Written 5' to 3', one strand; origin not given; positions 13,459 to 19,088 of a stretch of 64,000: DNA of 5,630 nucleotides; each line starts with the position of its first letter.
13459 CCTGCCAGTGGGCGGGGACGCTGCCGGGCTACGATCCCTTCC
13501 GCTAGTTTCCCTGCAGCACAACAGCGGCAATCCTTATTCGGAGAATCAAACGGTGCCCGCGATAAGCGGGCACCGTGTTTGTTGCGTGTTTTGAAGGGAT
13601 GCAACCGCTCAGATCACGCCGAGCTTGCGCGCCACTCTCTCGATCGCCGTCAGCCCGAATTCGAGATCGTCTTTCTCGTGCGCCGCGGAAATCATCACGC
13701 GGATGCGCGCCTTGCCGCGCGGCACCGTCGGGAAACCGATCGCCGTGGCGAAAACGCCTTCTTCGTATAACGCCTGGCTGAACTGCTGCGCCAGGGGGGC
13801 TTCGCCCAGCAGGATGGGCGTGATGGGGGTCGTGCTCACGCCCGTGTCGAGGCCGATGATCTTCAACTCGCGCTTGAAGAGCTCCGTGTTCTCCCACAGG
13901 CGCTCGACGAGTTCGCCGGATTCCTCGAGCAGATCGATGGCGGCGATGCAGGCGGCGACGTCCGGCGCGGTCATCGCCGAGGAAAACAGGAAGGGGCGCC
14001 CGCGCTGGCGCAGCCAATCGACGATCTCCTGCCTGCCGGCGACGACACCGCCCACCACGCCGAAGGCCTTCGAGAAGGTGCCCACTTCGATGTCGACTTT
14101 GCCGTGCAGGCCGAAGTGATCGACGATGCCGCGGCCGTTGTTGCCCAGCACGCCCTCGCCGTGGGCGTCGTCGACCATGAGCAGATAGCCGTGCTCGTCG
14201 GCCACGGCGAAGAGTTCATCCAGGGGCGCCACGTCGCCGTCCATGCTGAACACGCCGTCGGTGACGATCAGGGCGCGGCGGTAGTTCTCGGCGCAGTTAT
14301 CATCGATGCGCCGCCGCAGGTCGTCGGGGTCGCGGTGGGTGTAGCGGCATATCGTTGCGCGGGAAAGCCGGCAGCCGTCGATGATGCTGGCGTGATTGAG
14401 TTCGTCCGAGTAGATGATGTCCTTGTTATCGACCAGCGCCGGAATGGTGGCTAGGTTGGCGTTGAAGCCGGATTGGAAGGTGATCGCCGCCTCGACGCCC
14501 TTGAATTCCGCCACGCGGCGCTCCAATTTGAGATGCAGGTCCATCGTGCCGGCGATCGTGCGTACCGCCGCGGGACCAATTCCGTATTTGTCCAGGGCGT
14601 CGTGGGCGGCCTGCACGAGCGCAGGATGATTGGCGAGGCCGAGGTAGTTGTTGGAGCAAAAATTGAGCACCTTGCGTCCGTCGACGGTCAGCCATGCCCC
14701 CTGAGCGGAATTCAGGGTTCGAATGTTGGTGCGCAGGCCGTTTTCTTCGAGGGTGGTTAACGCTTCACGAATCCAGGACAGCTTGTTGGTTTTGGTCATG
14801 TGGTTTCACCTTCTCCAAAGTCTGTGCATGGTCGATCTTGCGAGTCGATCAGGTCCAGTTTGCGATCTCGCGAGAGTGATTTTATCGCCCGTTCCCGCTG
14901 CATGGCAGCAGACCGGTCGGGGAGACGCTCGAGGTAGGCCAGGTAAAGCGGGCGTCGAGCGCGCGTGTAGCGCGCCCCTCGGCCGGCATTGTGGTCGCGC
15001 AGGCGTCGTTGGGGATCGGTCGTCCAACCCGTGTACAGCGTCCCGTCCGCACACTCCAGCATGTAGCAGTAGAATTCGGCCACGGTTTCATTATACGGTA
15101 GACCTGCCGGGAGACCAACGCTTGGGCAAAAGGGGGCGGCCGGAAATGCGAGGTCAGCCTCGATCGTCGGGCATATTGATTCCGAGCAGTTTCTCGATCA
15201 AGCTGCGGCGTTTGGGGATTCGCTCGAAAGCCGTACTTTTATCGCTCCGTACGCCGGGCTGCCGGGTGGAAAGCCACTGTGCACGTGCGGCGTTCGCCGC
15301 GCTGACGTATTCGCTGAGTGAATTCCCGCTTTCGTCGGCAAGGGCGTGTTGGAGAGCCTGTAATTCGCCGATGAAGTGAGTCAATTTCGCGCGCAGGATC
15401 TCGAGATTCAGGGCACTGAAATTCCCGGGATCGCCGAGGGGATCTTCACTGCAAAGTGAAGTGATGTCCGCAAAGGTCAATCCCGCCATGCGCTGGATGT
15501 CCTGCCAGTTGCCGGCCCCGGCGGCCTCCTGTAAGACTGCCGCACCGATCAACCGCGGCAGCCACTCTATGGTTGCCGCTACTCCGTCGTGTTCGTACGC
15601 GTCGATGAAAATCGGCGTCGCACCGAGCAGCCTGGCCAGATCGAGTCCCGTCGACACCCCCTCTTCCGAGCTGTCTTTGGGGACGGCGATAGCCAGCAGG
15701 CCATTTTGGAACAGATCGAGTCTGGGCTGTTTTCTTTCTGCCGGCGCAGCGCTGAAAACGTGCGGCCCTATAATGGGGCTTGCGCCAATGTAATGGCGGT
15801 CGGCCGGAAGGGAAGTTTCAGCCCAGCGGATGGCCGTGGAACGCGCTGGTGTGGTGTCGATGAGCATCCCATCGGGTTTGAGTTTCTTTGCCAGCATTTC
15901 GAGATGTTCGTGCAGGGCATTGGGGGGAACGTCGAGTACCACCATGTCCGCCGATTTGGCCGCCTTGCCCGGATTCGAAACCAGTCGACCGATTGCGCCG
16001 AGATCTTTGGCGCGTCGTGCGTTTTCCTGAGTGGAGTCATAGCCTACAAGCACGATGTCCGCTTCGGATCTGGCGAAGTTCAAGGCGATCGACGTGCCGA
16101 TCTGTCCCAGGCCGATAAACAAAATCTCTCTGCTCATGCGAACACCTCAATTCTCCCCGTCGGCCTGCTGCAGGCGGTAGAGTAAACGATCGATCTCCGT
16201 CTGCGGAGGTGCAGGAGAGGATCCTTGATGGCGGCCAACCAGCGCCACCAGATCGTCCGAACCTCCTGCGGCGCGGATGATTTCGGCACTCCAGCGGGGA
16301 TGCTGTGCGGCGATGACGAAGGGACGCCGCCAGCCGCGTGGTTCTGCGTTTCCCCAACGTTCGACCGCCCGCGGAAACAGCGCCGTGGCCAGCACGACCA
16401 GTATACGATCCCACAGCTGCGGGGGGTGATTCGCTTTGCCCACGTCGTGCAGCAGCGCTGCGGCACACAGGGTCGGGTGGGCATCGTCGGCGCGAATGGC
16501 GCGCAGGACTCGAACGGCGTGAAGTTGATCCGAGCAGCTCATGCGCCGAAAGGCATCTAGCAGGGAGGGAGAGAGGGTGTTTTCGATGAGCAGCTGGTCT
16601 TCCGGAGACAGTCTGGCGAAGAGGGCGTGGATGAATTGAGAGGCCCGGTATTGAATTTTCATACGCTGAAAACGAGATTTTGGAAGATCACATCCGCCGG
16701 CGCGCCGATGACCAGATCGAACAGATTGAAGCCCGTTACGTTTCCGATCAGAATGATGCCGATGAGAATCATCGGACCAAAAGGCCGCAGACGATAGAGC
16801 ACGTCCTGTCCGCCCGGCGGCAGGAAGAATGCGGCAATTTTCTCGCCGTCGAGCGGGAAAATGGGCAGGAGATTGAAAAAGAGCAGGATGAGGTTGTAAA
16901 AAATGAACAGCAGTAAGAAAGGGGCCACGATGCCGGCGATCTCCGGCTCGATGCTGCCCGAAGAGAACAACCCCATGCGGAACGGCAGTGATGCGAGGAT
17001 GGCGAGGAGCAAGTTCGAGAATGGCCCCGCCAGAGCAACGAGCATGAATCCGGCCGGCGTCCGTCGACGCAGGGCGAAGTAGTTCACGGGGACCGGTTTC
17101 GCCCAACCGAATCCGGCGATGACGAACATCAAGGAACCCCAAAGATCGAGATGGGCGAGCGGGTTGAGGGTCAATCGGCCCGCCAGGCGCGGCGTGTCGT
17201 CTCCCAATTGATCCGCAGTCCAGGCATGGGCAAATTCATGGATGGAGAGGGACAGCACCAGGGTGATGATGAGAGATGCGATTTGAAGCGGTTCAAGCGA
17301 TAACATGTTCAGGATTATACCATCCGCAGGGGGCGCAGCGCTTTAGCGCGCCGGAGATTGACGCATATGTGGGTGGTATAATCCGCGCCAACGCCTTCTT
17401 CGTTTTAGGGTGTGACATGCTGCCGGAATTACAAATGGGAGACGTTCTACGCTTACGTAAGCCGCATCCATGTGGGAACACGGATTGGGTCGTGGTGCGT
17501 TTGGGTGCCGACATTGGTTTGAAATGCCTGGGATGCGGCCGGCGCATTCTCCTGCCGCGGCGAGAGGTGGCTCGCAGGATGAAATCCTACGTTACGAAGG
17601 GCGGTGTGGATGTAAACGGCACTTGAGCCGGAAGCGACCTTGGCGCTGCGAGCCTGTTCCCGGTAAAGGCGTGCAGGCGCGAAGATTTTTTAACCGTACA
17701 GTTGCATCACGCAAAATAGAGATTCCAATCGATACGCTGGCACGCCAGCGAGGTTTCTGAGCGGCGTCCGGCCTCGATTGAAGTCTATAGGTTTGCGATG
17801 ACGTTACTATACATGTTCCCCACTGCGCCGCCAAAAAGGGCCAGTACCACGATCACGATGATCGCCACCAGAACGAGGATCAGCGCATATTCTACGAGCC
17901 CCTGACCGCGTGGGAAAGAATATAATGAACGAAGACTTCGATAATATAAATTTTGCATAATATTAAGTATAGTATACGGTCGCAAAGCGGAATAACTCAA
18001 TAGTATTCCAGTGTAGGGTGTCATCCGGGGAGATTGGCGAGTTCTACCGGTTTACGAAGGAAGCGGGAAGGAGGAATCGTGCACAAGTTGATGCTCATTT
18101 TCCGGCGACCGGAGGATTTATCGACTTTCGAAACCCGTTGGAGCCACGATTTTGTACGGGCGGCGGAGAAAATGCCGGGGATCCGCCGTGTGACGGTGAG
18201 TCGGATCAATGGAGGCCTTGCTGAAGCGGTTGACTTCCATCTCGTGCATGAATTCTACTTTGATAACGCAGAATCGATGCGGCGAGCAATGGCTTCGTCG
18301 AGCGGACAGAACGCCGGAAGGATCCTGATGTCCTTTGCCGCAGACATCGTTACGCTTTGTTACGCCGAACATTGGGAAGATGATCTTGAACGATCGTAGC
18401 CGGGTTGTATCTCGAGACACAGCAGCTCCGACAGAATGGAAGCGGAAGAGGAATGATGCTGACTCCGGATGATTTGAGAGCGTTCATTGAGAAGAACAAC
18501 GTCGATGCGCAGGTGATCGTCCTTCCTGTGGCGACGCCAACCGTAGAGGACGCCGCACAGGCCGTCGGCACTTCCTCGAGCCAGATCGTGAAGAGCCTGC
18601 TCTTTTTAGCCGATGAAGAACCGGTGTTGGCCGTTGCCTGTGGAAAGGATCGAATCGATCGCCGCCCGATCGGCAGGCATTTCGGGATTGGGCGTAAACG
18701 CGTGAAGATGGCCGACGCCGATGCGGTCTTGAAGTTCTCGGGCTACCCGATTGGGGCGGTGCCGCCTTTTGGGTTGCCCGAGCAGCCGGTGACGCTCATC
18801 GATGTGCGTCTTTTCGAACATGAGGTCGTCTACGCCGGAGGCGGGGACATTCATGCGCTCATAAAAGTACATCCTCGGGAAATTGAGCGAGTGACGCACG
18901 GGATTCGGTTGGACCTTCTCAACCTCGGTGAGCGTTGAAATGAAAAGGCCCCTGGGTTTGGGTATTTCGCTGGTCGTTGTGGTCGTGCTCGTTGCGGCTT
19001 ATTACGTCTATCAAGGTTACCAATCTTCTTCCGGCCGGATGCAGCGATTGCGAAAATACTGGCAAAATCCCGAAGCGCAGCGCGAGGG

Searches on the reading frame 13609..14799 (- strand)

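Call 12: search_protein_families(library=pfam, proteins=[window:13609-14799:-], max_evalue=0.001)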
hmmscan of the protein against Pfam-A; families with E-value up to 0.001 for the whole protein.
window:13609-14799:- (396 aa): 3 families
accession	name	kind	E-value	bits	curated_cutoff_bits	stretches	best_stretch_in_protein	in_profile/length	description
PF00155.27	Aminotran_1_2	-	5.5e-64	217.1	19.7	1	43-386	2-361/361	Aminotransferase class I and II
PF01212.27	Beta_elim_lyase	-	8.2e-08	32.3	27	1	90-282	35-236/288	Beta-eliminating lyase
PF00202.27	Aminotran_3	-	0.00014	21.1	30.5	0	28-118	12-101/403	Aminotransferase class-III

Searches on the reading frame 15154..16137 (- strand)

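Call 12: search_protein_families(library=pfam, proteins=[window:15154-16137:-], max_evalue=0.001)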
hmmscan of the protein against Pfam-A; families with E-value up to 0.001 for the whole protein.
window:15154-16137:- (327 aa): 7 families
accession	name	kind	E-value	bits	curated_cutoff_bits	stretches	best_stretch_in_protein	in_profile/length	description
PF02153.23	PDH_N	-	3.4e-15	56.3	26.5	1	18-128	2-110/154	Prephenate dehydrogenase, nucleotide-binding domain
PF03807.23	F420_oxidored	-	2.3e-11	44.6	21.6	1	5-96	2-92/94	NADP oxidoreductase coenzyme F420-dependent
PF03446.21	NAD_binding_2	-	7.7e-09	36.2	21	1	5-118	2-116/161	NAD binding domain of 6-phosphogluconate dehydrogenase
PF20463.3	PDH_C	-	2.8e-06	28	22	1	180-278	2-100/102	Prephenate dehydrogenase, dimerization domain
PF02826.25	2-Hacid_dh_C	-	8.7e-05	22.4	25.1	1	3-95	37-126/178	D-isomer specific 2-hydroxyacid dehydrogenase, NAD binding domain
PF07991.19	KARI_N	-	0.00017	21.6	20.6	1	3-88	5-87/165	Acetohydroxy acid isomeroreductase, NADPH-binding domain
PF01210.29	NAD_Gly3P_dh_N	-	0.00023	21.6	23.1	0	5-94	2-101/158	NAD-dependent glycerol-3-phosphate dehydrogenase N-terminus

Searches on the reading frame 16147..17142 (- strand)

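Call 12: search_protein_families(library=pfam, proteins=[window:16147-17142:-], max_evalue=0.001)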
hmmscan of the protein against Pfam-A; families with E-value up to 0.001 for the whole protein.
window:16147-17142:- (331 aa): 1 family
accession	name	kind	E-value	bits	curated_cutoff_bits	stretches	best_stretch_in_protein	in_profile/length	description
PF01966.28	HD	-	5.1e-06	27.2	22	1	224-323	20-106/116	HD domain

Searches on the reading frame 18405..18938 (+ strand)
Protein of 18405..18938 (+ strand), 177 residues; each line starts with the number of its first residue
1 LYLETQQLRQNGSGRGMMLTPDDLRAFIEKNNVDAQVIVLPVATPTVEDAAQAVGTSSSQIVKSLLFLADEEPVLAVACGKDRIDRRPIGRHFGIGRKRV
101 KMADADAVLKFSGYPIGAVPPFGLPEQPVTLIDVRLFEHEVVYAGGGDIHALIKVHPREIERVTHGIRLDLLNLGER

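Call 12: search_protein_families(library=pfam, proteins=[window:18405-18938:+], max_evalue=0.001)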
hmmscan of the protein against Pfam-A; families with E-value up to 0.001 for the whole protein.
window:18405-18938:+ (177 aa): 1 family
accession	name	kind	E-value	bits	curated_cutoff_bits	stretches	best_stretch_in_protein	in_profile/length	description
PF04073.20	tRNA_edit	-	5.7e-24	85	25.5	1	44-162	4-122/123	Aminoacyl-tRNA editing domain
